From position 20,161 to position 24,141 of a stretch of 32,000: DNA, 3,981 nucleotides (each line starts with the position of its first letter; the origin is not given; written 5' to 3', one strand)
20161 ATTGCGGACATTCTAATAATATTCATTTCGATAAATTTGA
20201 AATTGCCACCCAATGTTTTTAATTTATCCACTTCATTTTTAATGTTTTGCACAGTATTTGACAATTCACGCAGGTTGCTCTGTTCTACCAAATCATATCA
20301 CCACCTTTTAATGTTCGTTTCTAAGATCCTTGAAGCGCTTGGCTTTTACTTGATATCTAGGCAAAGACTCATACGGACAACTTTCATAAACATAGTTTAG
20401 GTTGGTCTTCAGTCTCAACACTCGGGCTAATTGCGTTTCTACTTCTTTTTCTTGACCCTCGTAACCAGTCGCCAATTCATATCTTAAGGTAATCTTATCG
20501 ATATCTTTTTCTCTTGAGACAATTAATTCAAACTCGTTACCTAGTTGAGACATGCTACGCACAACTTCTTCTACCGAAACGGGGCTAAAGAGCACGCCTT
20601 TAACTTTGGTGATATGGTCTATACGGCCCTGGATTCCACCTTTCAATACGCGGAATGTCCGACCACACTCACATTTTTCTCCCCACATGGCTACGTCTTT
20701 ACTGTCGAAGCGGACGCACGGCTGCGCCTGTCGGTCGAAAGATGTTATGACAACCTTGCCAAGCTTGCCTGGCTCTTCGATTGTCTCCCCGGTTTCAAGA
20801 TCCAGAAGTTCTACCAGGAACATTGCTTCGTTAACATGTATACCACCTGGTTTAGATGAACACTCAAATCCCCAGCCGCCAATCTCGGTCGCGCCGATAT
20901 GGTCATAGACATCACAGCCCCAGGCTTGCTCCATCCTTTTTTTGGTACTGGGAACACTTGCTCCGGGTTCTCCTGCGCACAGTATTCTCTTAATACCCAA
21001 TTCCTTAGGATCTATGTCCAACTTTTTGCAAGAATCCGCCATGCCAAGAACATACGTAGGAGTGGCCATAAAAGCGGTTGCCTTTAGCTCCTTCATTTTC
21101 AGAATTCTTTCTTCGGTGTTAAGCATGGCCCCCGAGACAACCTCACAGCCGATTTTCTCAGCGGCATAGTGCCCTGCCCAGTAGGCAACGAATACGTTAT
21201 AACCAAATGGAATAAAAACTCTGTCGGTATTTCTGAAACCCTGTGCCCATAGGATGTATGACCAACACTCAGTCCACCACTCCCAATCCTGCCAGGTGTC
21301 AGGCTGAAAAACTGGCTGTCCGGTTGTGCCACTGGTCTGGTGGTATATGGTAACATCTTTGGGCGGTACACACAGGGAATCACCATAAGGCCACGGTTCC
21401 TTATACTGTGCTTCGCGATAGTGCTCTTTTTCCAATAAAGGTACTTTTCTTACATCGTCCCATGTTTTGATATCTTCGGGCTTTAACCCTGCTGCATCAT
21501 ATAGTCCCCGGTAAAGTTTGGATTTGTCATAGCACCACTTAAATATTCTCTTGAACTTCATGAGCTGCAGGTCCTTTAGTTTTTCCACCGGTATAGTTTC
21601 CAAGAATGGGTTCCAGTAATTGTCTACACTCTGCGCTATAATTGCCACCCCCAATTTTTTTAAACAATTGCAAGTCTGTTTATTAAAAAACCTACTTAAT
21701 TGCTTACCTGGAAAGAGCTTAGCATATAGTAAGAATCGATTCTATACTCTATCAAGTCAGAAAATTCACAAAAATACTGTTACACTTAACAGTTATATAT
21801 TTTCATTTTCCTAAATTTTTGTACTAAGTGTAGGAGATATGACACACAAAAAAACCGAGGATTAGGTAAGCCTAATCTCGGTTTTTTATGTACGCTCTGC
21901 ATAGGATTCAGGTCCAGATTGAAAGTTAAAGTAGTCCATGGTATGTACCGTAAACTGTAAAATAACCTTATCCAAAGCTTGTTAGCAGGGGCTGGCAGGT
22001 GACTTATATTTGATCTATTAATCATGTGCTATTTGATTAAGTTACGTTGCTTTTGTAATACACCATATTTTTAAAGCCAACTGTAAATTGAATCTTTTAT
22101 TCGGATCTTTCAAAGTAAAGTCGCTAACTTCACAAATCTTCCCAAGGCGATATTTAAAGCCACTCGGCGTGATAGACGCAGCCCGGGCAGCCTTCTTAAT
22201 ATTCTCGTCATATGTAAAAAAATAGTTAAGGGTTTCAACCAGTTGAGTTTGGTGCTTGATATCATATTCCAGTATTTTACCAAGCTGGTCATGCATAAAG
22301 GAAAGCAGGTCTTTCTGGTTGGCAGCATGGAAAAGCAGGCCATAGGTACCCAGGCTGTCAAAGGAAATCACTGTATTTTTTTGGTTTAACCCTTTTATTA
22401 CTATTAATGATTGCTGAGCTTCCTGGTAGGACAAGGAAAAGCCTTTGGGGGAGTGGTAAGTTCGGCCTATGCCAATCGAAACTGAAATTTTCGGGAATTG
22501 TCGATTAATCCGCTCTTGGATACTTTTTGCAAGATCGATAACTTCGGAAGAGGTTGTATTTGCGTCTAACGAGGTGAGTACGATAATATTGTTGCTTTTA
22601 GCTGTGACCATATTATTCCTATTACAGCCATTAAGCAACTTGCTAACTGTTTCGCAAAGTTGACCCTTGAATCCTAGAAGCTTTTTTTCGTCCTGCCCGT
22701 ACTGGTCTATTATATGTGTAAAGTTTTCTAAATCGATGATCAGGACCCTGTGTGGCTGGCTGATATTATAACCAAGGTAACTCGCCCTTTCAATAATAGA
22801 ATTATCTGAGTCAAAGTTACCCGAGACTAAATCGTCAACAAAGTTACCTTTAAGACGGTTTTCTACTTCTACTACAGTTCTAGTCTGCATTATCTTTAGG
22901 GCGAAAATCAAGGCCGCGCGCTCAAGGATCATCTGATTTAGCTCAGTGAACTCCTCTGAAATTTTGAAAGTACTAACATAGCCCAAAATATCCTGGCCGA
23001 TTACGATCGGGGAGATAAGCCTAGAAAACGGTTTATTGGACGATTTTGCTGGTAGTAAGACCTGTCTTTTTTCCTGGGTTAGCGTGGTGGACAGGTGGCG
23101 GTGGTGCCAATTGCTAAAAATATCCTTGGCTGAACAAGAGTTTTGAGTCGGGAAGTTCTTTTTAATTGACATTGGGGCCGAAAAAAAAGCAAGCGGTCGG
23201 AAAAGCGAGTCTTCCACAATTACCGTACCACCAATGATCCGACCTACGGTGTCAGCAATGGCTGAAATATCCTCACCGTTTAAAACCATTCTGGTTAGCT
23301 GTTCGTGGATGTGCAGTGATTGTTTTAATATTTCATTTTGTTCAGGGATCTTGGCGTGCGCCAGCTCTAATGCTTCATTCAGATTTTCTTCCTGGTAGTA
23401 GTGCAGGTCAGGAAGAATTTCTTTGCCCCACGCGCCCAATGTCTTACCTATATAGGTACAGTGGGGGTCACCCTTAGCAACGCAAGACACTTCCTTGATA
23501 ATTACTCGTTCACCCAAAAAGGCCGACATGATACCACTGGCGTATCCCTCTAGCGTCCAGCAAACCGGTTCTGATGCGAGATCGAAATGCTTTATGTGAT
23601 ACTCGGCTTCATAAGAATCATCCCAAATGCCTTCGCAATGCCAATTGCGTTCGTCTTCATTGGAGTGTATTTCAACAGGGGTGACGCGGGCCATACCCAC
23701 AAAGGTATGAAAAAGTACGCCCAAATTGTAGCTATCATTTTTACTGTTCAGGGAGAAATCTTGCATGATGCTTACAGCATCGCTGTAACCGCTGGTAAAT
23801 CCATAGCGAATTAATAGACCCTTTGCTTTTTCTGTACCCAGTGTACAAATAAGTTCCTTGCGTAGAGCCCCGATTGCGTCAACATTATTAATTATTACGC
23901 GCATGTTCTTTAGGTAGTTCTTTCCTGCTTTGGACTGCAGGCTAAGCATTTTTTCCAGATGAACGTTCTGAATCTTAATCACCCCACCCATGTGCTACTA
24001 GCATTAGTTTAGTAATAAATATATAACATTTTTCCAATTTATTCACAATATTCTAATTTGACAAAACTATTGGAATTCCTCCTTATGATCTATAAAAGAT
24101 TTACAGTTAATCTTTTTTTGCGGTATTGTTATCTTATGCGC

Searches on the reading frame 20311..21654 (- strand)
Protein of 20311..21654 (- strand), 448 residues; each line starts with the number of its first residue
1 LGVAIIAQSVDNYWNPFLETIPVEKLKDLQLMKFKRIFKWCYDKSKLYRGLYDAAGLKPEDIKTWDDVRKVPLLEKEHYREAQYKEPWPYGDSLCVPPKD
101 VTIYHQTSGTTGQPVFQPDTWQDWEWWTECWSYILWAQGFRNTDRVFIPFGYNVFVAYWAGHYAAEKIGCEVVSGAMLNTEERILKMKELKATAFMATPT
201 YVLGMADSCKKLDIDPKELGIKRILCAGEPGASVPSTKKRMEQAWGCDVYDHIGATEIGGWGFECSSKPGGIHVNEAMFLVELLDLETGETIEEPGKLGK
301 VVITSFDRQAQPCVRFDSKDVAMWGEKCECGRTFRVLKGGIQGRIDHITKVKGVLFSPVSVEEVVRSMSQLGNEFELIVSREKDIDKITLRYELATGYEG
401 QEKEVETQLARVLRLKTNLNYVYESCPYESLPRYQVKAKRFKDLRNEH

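Call 103: search_protein_families(library=pfam, proteins=[window:20311-21654:-], max_evalue=0.0001)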
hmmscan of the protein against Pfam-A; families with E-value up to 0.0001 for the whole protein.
window:20311-21654:- (448 aa): 2 families
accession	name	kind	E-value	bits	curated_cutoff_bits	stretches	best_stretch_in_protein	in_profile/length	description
PF14535.12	AMP-binding_C_2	-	1.2e-12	48.3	25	1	353-445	1-96/96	AMP-binding enzyme C-terminal domain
PF00501.34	AMP-binding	-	4.5e-10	39.3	29.9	1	75-303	135-374/384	AMP-binding enzyme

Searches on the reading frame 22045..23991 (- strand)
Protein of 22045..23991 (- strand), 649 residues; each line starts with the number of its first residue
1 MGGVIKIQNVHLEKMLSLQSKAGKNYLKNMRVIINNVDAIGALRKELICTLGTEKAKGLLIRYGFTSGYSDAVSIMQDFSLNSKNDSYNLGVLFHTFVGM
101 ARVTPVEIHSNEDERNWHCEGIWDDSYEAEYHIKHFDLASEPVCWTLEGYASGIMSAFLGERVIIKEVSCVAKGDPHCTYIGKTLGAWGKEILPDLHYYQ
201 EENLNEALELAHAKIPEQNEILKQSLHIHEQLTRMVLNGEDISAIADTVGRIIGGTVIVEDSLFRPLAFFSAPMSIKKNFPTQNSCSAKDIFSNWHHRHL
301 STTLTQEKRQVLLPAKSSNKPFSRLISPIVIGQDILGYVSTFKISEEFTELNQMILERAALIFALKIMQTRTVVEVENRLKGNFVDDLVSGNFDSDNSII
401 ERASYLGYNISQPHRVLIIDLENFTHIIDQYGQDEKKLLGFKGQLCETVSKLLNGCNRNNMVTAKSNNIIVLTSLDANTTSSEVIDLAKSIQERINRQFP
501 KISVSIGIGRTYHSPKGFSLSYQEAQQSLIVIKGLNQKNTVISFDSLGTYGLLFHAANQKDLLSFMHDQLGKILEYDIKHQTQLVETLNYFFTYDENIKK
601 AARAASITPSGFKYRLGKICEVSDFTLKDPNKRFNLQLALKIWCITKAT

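Call 103: search_protein_families(library=pfam, proteins=[window:22045-23991:-], max_evalue=0.0001)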
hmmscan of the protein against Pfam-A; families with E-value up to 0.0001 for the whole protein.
window:22045-23991:- (649 aa): 4 families
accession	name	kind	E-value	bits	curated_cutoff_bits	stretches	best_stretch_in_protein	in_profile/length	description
PF06505.16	XylR_N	-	3.9e-25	87.9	23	1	12-109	2-99/101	Activator of aromatic catabolism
PF17853.6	GGDEF_2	-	4.3e-23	82.2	24.5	1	391-529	2-114/116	GGDEF-like domain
PF13556.12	HTH_30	-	2.3e-13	50.2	27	1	584-642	1-59/59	PucR C-terminal helix-turn-helix domain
PF02830.23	V4R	-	7.8e-12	45.5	31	1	126-180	4-58/62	V4R domain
